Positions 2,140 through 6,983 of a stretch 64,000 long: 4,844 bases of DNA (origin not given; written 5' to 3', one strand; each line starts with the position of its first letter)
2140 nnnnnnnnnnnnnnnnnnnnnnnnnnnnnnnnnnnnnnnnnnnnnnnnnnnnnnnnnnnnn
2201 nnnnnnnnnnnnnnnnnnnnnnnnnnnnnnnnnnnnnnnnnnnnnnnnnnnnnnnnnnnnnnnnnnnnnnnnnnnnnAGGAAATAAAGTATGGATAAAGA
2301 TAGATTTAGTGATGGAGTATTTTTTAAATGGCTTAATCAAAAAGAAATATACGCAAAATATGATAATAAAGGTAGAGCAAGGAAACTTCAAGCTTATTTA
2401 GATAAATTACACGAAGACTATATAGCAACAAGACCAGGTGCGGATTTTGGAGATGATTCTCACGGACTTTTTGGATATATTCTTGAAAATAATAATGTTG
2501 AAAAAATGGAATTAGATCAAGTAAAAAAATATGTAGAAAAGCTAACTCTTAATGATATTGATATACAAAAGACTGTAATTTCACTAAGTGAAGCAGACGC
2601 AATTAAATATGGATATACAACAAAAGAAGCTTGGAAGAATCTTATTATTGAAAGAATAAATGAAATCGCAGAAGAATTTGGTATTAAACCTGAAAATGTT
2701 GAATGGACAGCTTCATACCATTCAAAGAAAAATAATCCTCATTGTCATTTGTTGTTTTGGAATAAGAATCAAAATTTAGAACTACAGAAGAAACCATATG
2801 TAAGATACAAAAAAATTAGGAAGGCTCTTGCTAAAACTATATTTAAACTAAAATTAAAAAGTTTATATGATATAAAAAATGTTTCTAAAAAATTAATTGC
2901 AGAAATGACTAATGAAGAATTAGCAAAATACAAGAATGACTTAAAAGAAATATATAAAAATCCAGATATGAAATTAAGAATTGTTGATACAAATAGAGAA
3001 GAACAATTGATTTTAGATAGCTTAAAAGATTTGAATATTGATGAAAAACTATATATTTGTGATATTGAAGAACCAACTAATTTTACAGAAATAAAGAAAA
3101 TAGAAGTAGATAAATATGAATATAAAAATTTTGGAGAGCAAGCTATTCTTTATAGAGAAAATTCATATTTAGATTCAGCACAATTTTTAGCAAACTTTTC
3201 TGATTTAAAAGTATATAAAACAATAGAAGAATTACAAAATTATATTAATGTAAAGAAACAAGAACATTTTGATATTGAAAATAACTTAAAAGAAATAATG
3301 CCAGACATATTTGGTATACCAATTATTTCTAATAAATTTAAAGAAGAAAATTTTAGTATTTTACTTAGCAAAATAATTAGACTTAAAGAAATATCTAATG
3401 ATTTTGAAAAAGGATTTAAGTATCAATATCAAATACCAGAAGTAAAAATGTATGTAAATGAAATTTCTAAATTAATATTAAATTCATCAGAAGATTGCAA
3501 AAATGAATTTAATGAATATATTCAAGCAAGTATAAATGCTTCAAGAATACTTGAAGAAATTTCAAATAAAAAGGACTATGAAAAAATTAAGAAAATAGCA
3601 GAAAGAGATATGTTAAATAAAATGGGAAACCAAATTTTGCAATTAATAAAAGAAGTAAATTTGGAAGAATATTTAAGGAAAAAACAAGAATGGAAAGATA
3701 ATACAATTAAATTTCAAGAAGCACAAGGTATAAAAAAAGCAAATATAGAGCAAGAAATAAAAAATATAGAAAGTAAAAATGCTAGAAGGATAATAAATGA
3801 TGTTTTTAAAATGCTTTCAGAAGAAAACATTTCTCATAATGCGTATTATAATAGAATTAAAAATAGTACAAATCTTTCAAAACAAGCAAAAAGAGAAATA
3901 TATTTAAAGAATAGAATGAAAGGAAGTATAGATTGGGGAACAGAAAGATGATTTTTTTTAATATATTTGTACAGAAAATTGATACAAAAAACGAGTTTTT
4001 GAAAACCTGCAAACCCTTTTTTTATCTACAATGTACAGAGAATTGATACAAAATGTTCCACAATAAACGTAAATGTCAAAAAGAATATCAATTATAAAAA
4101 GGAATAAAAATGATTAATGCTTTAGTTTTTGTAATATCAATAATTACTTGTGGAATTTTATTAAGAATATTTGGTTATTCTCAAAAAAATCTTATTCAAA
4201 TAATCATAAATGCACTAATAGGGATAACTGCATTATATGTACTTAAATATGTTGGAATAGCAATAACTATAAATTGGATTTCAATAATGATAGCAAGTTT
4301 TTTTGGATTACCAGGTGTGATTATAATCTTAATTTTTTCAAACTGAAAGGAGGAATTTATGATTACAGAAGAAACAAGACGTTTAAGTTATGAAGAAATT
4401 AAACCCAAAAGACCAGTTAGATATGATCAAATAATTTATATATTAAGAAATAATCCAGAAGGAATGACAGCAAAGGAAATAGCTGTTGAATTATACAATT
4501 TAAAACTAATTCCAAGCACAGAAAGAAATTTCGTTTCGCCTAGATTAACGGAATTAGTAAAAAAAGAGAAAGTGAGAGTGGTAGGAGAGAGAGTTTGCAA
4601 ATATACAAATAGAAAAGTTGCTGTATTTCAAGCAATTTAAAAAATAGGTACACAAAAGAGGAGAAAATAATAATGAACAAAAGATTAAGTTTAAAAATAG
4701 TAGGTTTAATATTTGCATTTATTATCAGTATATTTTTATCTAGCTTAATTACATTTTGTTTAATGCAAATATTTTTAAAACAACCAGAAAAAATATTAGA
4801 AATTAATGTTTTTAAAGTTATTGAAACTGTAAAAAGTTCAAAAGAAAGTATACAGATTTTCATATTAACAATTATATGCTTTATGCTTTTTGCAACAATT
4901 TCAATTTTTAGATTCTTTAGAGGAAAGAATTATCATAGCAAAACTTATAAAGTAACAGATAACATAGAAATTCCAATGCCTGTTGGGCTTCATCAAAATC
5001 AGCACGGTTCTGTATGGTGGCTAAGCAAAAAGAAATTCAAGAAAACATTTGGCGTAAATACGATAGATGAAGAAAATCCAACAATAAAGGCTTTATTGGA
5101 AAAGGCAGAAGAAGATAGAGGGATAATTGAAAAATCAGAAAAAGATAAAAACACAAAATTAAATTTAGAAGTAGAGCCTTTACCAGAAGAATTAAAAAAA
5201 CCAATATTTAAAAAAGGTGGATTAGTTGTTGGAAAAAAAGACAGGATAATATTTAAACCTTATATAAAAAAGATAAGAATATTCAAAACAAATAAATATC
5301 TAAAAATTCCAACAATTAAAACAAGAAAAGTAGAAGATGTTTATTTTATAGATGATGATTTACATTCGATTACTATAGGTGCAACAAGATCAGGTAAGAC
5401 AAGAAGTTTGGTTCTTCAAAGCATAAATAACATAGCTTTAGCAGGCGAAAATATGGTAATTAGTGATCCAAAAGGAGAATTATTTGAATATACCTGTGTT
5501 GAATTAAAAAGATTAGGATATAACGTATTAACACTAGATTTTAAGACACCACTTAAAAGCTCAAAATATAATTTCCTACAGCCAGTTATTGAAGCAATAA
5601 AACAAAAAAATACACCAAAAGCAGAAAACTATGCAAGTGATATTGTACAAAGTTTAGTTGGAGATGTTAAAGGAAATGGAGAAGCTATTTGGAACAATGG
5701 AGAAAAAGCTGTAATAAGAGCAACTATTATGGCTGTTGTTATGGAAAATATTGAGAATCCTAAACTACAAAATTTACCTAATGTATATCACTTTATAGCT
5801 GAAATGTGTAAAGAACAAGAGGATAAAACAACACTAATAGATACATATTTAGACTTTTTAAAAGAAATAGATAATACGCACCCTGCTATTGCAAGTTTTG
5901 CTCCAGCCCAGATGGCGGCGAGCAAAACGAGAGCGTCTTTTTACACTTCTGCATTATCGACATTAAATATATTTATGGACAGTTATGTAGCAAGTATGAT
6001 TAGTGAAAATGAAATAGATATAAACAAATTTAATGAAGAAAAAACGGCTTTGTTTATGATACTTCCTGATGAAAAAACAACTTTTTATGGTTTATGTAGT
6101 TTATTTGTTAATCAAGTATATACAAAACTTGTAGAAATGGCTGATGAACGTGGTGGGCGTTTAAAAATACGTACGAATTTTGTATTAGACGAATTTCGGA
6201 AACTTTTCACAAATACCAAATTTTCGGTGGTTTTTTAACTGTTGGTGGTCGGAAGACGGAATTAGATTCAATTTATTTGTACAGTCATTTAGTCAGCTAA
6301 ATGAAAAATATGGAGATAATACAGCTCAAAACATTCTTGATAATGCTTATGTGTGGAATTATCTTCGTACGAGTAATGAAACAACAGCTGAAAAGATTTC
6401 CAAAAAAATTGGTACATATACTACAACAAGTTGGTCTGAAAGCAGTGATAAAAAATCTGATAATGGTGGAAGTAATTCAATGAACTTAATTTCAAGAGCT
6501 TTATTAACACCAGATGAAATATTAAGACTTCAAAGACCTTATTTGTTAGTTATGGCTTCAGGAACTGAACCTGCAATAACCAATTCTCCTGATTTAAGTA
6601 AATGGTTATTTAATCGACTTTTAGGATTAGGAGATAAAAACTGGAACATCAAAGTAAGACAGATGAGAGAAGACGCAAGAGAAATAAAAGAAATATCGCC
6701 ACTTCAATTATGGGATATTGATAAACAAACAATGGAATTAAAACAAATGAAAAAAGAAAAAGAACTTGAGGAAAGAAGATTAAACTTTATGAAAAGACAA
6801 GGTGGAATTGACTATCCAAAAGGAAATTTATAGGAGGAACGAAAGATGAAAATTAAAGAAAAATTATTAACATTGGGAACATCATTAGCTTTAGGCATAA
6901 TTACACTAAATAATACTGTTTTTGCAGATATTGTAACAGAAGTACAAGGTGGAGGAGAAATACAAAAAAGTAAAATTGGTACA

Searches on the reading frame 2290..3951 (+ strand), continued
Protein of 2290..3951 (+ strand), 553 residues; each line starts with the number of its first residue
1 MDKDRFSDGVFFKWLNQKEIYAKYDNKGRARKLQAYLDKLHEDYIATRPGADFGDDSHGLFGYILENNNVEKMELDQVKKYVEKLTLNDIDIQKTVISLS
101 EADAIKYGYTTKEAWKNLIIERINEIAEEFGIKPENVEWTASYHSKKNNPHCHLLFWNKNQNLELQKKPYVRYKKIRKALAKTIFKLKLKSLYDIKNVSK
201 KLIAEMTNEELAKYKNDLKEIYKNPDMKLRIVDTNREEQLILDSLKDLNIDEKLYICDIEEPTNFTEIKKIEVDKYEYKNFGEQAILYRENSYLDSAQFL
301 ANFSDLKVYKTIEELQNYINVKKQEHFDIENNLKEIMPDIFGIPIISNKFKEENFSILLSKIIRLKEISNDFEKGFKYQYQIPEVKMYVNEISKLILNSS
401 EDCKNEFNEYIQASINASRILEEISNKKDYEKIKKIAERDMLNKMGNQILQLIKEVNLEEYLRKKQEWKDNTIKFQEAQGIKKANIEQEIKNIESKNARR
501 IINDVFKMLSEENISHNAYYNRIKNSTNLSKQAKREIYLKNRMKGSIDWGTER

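Call 70: get_annotated_region(hit=H27, flank=3500)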
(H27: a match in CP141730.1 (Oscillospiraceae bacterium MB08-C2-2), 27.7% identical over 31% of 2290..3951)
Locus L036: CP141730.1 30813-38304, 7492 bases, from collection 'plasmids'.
description: Oscillospiraceae bacterium MB08-C2-2 plasmid unnamed1, complete sequence
organism: Oscillospiraceae bacterium MB08-C2-2 (NCBI taxid 3108502)
taxonomy: Bacteria; Bacillota; Clostridia; Eubacteriales; Oscillospiraceae; ; Oscillospiraceae bacterium MB08-C2-2
host: -; source: pure culture,feces of black soldier fly larvae; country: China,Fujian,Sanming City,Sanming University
typing (MOB-suite, as given by PLSDB): non-mobilizable
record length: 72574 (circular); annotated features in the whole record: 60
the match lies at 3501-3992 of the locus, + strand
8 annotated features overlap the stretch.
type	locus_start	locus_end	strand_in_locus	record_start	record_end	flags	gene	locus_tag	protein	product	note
CDS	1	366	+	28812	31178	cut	-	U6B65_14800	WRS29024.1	DUF87 domain-containing protein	-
CDS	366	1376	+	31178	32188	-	-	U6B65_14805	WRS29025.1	M23 family metallopeptidase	-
CDS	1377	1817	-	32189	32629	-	-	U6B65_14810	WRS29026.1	hypothetical protein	-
CDS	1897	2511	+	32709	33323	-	-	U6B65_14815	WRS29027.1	HD domain-containing phosphohydrolase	-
CDS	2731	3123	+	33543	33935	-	-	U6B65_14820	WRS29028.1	hypothetical protein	-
CDS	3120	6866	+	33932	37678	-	mobP3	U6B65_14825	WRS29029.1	MobP3 family relaxase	-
CDS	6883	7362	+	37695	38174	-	-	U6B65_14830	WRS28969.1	hypothetical protein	-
CDS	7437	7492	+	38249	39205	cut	-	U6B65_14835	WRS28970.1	hypothetical protein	-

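Call 80: get_annotated_region(hit=H17, flank=3000)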
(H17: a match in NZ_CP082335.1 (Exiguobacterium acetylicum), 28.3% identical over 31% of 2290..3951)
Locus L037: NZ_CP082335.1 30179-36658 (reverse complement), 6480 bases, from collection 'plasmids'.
description: Exiguobacterium acetylicum strain EYLC1 plasmid pEYLC1.2, complete sequence
organism: Exiguobacterium acetylicum (NCBI taxid 41170)
taxonomy: Bacteria; Bacillota; Bacilli; Bacillales; ; Exiguobacterium; Exiguobacterium acetylicum
host: -; source: water,Urban freshwater pond; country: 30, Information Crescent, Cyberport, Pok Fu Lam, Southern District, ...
typing (MOB-suite, as given by PLSDB): non-mobilizable
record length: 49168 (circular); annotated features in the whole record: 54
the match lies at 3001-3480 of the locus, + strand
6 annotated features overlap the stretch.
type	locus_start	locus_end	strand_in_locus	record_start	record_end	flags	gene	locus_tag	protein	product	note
CDS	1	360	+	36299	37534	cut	-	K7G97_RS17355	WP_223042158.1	ParM/StbA family protein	GO:0030541 - plasmid partitioning [Evidence IEA]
CDS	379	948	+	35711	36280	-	-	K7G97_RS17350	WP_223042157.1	hypothetical protein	-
CDS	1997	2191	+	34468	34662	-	-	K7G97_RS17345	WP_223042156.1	hypothetical protein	-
CDS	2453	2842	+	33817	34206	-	-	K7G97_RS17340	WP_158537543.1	CopG family transcriptional regulator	-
CDS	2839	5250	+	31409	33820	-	mobP3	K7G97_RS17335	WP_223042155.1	MobP3 family relaxase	-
CDS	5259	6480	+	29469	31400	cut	-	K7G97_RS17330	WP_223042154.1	VirD4-like conjugal transfer protein, CD1115 family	-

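Call 81: get_annotated_region(hit=H28, flank=3000)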
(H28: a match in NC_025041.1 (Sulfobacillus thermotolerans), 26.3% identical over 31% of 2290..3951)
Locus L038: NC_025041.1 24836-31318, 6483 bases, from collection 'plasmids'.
description: Sulfobacillus thermotolerans plasmid pL15, complete sequence
organism: Sulfobacillus thermotolerans (NCBI taxid 338644)
taxonomy: Bacteria; Bacillota; Clostridia; Eubacteriales; Clostridiales Family XVII. Incertae Sedis; Sulfobacillus; Sulfobacillus thermotolerans
host: -; source: -; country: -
typing (MOB-suite, as given by PLSDB): conjugative; relaxase MOBP; mating-pair formation MPF_T
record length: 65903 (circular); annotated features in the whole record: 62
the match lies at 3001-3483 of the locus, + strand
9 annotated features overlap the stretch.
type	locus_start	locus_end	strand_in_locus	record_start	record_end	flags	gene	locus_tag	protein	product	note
CDS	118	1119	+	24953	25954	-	-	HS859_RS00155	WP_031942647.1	ParM/StbA family protein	GO:0030541 - plasmid partitioning [Evidence IEA]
CDS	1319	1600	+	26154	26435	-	-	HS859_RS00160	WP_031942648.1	hypothetical protein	-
CDS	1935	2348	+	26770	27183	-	-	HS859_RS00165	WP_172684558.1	hypothetical protein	-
CDS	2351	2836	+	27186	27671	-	-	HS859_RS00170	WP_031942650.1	hypothetical protein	-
CDS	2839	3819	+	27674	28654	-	-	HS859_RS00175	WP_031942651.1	relaxase MobL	-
CDS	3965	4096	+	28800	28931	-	-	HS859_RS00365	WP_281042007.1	hypothetical protein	-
CDS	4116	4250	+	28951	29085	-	-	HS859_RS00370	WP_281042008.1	hypothetical protein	-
CDS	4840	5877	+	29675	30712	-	-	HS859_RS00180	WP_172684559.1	type IV secretory system conjugative DNA transfer family protein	-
CDS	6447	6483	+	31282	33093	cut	-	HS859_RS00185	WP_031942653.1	reverse transcriptase/maturase family protein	-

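Call 82: get_annotated_region(hit=H29, flank=3000)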
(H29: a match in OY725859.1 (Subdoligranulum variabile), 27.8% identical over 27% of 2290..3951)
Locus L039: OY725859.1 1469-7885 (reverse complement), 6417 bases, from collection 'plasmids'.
description: Subdoligranulum variabile strain Subdoligranulum variabile TSDC17.2-1.1 genome assembly, plasmid: 25
organism: Subdoligranulum variabile (NCBI taxid 214851)
taxonomy: Bacteria; Bacillota; Clostridia; Eubacteriales; Oscillospiraceae; Subdoligranulum; Subdoligranulum variabile
host: -; source: -; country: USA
typing (MOB-suite, as given by PLSDB): non-mobilizable
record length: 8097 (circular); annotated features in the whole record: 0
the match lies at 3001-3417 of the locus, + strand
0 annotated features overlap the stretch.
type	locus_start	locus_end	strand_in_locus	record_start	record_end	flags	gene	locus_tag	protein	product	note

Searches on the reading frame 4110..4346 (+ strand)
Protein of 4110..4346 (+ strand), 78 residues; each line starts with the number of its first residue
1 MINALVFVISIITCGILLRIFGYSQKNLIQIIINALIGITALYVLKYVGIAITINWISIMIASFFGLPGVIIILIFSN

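Call 4: search_protein_families(library=pfam, proteins=[window:4110-4346:+], max_evalue=0.01)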
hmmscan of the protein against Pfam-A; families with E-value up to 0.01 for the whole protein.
window:4110-4346:+ (78 aa): 1 family
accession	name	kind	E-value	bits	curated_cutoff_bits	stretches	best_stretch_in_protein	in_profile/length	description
PF07441.16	BofA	-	5.6e-11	42.9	26.1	1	10-76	2-72/75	SigmaK-factor processing regulatory protein BofA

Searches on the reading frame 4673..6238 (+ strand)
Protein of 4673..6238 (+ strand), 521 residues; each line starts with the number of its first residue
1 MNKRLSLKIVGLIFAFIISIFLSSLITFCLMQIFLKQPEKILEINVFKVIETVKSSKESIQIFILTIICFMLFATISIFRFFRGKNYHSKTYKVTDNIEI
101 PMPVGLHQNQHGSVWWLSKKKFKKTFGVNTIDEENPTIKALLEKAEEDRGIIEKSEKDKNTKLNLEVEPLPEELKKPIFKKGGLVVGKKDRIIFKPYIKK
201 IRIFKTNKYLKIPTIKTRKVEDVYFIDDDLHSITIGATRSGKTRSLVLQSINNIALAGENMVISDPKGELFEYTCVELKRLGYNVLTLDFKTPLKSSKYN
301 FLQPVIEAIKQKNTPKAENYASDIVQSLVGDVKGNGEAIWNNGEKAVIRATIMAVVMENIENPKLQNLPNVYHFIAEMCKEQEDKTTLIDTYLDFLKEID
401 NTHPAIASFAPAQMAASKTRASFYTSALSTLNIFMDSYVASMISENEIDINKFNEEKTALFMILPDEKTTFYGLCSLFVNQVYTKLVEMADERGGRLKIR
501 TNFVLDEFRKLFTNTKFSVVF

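Call 4: search_protein_families(library=pfam, proteins=[window:4673-6238:+], max_evalue=0.01)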
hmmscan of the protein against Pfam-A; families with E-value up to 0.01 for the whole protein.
window:4673-6238:+ (521 aa): 1 family
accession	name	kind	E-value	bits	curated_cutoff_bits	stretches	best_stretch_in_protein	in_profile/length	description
PF02534.20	T4SS-DNA_transf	-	1.6e-32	113.4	20.1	1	214-511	31-314/468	Type IV secretory system Conjugative DNA transfer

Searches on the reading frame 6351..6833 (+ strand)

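Call 4: search_protein_families(library=pfam, proteins=[window:6351-6833:+], max_evalue=0.01)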
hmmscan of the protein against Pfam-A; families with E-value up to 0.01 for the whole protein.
window:6351-6833:+ (160 aa): 2 families
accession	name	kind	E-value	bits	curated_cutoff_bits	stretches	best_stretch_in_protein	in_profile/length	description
PF02534.20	T4SS-DNA_transf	-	5.4e-13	49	20.1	1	2-76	363-439/468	Type IV secretory system Conjugative DNA transfer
PF12696.13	TraG-D_C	-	9.9e-10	38.9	22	1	4-61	63-125/126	TraM recognition site of TraD and TraG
